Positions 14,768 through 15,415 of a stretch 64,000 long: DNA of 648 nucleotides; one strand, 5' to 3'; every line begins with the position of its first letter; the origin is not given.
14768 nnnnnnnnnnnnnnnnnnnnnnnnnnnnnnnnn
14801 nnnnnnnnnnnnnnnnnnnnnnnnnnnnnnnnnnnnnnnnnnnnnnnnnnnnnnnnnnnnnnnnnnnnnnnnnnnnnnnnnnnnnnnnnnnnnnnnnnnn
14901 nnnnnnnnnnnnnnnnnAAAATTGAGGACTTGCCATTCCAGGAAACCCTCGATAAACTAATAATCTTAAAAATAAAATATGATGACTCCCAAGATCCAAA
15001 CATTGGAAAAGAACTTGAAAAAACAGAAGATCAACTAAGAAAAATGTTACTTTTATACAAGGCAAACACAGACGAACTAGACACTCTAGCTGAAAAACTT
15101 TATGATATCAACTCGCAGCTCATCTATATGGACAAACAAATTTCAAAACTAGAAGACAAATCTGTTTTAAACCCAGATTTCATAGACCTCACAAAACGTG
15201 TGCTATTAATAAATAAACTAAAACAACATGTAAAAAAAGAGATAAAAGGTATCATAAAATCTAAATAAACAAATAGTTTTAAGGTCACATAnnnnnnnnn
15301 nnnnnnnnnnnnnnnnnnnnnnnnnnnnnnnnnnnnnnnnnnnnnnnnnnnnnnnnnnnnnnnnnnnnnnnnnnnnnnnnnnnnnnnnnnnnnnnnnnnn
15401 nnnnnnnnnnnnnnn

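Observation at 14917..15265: DUF6165-like module fused to a glycosyltransferase and repeated 17 kb away on a PKPP-repeat protein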

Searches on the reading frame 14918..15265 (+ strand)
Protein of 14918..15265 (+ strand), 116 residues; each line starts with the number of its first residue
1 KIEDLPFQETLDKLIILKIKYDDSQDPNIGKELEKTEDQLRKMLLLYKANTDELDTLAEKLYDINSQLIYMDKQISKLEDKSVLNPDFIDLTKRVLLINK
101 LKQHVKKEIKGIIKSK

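Call 5: search_protein_families(library=pfam, proteins=[window:14918-15265:+], max_evalue=1)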
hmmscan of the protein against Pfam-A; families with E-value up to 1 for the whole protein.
window:14918-15265:+ (116 aa): 3 families
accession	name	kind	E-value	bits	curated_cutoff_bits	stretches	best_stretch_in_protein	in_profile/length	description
PF10222.14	DUF2152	-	0.036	12.8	29.4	1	15-105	253-342/593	Uncharacterized conserved protein (DUF2152)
PF15619.11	Lebercilin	-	0.21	11.6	34.3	1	31-87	95-152/193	Ciliary protein causing Leber congenital amaurosis disease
PF05377.16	FlaC_arch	-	0.38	11.6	27.8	0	28-48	25-45/55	Flagella accessory protein C (FlaC)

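Call 8: find_homologous_proteins(query=window:14918-15265:+, max_evalue=0.01)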
Query window:14918-15265:+: 43 candidates shared short words with the query, none scored E <= 0.01.
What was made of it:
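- Tried and rejected: Word-indexed homolog search with the tail alone found nothing (call 8).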

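Call 22: search_protein_representatives(protein=window:14918-15265:+)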
Query: 116 residues. Proteins with E-value up to 0.001 (for the whole library): 9; up to 1e-10: 1; up to 1e-30: 0. The best 9 are listed.
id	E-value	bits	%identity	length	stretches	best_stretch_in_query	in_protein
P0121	1.3e-14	70.5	38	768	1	4-114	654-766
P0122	4.3e-06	43.1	31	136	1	7-113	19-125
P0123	4.2e-05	39.9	37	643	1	9-115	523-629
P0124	9.1e-05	38.9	24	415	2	4-114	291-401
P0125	1.4e-04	38.2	24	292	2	4-114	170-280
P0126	1.9e-04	37.9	31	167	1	8-115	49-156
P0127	6.4e-04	36.1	31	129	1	8-110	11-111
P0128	7.1e-04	36.0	31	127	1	8-109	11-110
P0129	8.7e-04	35.7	32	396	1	7-113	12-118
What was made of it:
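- On DUF6165 (PF19662): tail of paralog 1 (aa 607-714): An exhaustive phmmer search finds canonical members at E 4e-6 to 9e-4 (call 22).
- Tried and rejected: The exhaustive search was needed (call 22).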

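Call 24: search_protein_families(library=pfam, proteins=[P0121, P0122, P0123, P0124, P0125, P0126, P0127, P0128, P0129], max_evalue=0.01)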
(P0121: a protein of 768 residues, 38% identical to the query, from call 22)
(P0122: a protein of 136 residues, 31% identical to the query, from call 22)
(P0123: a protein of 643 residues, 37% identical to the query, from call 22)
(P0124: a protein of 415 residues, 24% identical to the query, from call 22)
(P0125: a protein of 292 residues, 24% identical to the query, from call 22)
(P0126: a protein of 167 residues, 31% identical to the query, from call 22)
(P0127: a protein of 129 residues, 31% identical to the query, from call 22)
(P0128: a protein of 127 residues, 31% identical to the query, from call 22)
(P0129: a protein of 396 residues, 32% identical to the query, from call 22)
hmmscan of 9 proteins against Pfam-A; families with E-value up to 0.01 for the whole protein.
P0121 (768 aa): 37 families (the best 25 are shown)
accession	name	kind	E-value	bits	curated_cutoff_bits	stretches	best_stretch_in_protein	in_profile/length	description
PF00515.34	TPR_1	-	5.7e-48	159.3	27.8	6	257-287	4-34/34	Tetratricopeptide repeat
PF07719.23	TPR_2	-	4.8e-45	148.4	27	6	149-180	2-33/34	Tetratricopeptide repeat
PF13414.12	TPR_11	-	1.5e-41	140.2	26.8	6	125-160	5-40/42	TPR repeat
PF13181.12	TPR_8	-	2.2e-38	127.6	25.7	5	82-112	3-33/34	Tetratricopeptide repeat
PF13432.12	TPR_16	-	1.5e-31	108.8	32.7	4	51-111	2-62/65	Tetratricopeptide repeat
PF14559.12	TPR_19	-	6.7e-31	106.9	25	5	166-218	9-60/68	Tetratricopeptide repeat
PF13431.12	TPR_17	-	7.7e-31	104.2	24.4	3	68-100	1-33/34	Tetratricopeptide repeat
PF13428.12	TPR_14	-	8.7e-31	103.7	23.5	2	149-190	2-43/44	Tetratricopeptide repeat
PF13424.12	TPR_12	-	6.9e-27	93.9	30.1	3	83-143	6-74/77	Tetratricopeptide repeat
PF24575.1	TPR_Slam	-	1e-21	77.7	35.2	1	228-264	55-91/104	Surface lipoprotein assembly modifier, N-terminal TPR repeats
PF13174.12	TPR_6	-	4.1e-19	68.3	26.3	1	115-145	1-31/33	Tetratricopeptide repeat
PF13176.12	TPR_7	-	3.1e-18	64.7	27.9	0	86-110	5-29/36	Tetratricopeptide repeat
PF13374.12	TPR_10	-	1.4e-16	60.3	27.5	0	184-210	4-30/42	Tetratricopeptide repeat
PF23914.1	TPR_CcmH_CycH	-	1.7e-16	60.9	42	3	174-286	42-153/158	Cytochrome c-type biogenesis protein H TPR domain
PF12895.13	ANAPC3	-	8.4e-16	58.5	27.2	1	60-140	3-82/82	Anaphase-promoting complex, cyclosome, subunit 3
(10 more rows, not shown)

P0122 (136 aa): 2 families
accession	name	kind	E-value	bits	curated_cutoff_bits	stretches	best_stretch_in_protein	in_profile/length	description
PF19662.4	DUF6165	-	2.3e-07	31.1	27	1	15-133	3-113/134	Family of unknown function (DUF6165)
PF14063.11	DUF4254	-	5.1e-07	30.1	27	1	68-124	2-55/144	Protein of unknown function (DUF4254)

P0123 (643 aa): 25 families
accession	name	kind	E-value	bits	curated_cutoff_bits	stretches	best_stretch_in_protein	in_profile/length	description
PF00515.34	TPR_1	-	2.2e-33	113.1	27.8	4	73-104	3-34/34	Tetratricopeptide repeat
PF13414.12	TPR_11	-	8.2e-30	102.7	26.8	3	78-110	1-33/42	TPR repeat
PF07719.23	TPR_2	-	3.1e-28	96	27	3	72-104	2-34/34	Tetratricopeptide repeat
PF13432.12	TPR_16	-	5.7e-26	91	32.7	4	77-137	3-63/65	Tetratricopeptide repeat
PF13181.12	TPR_8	-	2.4e-21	74.5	25.7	1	74-104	4-34/34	Tetratricopeptide repeat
PF14559.12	TPR_19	-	2.9e-21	76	25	3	83-128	3-48/68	Tetratricopeptide repeat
PF13431.12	TPR_17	-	9.6e-21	72.7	24.4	1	93-126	1-34/34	Tetratricopeptide repeat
PF13428.12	TPR_14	-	1.7e-15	56.4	23.5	2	77-112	7-42/44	Tetratricopeptide repeat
PF13424.12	TPR_12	-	3.8e-15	56.3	30.1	3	40-101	5-75/77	Tetratricopeptide repeat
PF12895.13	ANAPC3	-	1.1e-13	51.7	27.2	1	60-130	11-81/82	Anaphase-promoting complex, cyclosome, subunit 3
PF13371.12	TPR_9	-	6.3e-13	49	35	2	149-210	5-66/73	Tetratricopeptide repeat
PF23914.1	TPR_CcmH_CycH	-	3.6e-12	46.8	42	1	77-172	56-155/158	Cytochrome c-type biogenesis protein H TPR domain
PF13176.12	TPR_7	-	6.9e-11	41.8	27.9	0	40-72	1-33/36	Tetratricopeptide repeat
PF19662.4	DUF6165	-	3.6e-09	36.9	27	1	516-638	2-116/134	Family of unknown function (DUF6165)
PF13174.12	TPR_6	-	8.9e-08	32.7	26.3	0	77-103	6-32/33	Tetratricopeptide repeat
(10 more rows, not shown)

P0124 (415 aa): 2 families
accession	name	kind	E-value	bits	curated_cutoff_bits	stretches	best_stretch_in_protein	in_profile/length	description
PF19662.4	DUF6165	-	7.3e-21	74.7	27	2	138-259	4-117/134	Family of unknown function (DUF6165)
PF24281.2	HVO_2928_N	-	0.0075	16.2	27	0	331-399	15-83/168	HVO_2928, N-terminal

P0125 (292 aa): 3 families
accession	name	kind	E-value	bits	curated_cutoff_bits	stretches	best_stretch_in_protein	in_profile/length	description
PF19662.4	DUF6165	-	8.8e-19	68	27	2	28-160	3-126/134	Family of unknown function (DUF6165)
PF14063.11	DUF4254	-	7.1e-06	26.4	27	1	84-229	5-133/144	Protein of unknown function (DUF4254)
PF04564.21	U-box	-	0.002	18.7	21.4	1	174-215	23-65/73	U-box domain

P0126 (167 aa): 2 families
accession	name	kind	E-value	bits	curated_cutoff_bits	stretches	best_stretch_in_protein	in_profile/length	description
PF19662.4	DUF6165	-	7.7e-12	45.5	27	1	44-165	3-116/134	Family of unknown function (DUF6165)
PF14063.11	DUF4254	-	0.00013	22.3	27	0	98-158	3-60/144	Protein of unknown function (DUF4254)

P0127 (129 aa): 3 families
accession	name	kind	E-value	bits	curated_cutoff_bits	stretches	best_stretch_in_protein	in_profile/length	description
PF19662.4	DUF6165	-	1.1e-11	45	27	1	6-124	3-115/134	Family of unknown function (DUF6165)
PF14063.11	DUF4254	-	0.0019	18.5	27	0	61-109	6-51/144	Protein of unknown function (DUF4254)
PF09177.16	STX6_10_61_N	-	0.0049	17.8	29.4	0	56-108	44-97/99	Syntaxin 6/10/61, N-terminal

P0128 (127 aa): 2 families
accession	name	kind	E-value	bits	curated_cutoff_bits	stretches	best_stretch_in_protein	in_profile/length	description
PF19662.4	DUF6165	-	7.6e-10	39.1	27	1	4-124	1-115/134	Family of unknown function (DUF6165)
PF14063.11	DUF4254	-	0.00078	19.7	27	0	9-33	75-99/144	Protein of unknown function (DUF4254)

P0129 (396 aa): 25 families
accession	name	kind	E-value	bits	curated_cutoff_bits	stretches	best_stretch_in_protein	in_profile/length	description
PF07719.23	TPR_2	-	7.9e-30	100.9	27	3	280-312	1-33/34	Tetratricopeptide repeat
PF00515.34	TPR_1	-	2.6e-28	97.1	27.8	3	280-313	1-34/34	Tetratricopeptide repeat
PF13431.12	TPR_17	-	5.2e-25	86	24.4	2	302-334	1-33/34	Tetratricopeptide repeat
PF13181.12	TPR_8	-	2.8e-22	77.4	25.7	2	282-311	3-32/34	Tetratricopeptide repeat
PF13414.12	TPR_11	-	1.8e-20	72.8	26.8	3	287-328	1-42/42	TPR repeat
PF13424.12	TPR_12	-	2.4e-20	72.9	30.1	2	249-309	6-74/77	Tetratricopeptide repeat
PF13428.12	TPR_14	-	3.3e-19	67.9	23.5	0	286-320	7-41/44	Tetratricopeptide repeat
PF13374.12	TPR_10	-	4.9e-18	65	27.5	2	280-309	2-31/42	Tetratricopeptide repeat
PF13432.12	TPR_16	-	1.4e-17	64.3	32.7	2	252-312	3-63/65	Tetratricopeptide repeat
PF14559.12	TPR_19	-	1.1e-16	61.3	25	3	260-317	5-62/68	Tetratricopeptide repeat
PF13176.12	TPR_7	-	3.9e-14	51.9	27.9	0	282-310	1-31/36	Tetratricopeptide repeat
PF13371.12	TPR_9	-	8.1e-10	39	35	1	228-281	11-64/73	Tetratricopeptide repeat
PF23914.1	TPR_CcmH_CycH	-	7e-09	36.2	42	0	319-386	55-125/158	Cytochrome c-type biogenesis protein H TPR domain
PF19662.4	DUF6165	-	1.4e-08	35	27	1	7-132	2-120/134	Family of unknown function (DUF6165)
PF13174.12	TPR_6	-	2.2e-07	31.5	26.3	0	252-279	6-33/33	Tetratricopeptide repeat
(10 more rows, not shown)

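Call 72: search_protein_families(library=padloc, proteins=[P0124], max_evalue=0.01)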
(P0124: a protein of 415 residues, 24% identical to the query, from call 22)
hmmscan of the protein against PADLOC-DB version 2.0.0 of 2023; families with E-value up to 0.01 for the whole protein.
P0124 (415 aa): 0 families
